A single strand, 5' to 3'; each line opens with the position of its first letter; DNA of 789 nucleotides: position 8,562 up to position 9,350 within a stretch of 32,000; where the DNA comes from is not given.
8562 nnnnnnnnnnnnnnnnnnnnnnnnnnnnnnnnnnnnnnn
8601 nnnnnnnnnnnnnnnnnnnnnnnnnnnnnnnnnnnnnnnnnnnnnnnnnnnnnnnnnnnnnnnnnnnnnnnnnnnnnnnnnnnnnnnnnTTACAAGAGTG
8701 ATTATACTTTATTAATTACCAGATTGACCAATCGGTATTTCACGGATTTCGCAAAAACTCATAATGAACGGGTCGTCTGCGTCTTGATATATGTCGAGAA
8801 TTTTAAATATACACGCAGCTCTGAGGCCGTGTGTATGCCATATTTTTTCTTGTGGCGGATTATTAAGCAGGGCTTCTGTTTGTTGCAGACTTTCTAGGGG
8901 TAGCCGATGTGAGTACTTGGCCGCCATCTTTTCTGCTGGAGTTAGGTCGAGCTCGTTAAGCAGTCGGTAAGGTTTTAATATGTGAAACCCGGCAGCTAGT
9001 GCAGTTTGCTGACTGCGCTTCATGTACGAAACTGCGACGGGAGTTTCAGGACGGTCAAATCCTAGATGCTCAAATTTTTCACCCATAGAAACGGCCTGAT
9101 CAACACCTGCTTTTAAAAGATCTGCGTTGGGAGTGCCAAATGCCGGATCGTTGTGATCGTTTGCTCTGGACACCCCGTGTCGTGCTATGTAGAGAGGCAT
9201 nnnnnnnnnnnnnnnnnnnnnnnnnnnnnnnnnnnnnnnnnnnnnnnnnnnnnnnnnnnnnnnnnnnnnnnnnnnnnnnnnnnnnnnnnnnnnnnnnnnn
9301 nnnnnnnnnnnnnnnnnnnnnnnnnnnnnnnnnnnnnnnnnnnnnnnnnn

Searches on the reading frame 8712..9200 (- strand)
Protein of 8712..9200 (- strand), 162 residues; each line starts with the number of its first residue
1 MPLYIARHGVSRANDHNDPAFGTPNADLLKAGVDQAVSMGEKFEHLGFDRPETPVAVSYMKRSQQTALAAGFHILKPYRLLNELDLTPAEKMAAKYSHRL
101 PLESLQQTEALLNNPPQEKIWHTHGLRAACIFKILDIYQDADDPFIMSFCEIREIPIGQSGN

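Call 7: search_protein_families(library=pfam, proteins=[window:8712-9200:-], max_evalue=1)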
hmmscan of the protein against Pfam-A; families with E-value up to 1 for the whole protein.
window:8712-9200:- (162 aa): 1 family
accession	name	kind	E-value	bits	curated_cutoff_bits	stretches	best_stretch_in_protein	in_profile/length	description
PF00300.27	His_Phos_1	-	1.4e-08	35.1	21.7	1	3-101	1-98/194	Histidine phosphatase superfamily (branch 1)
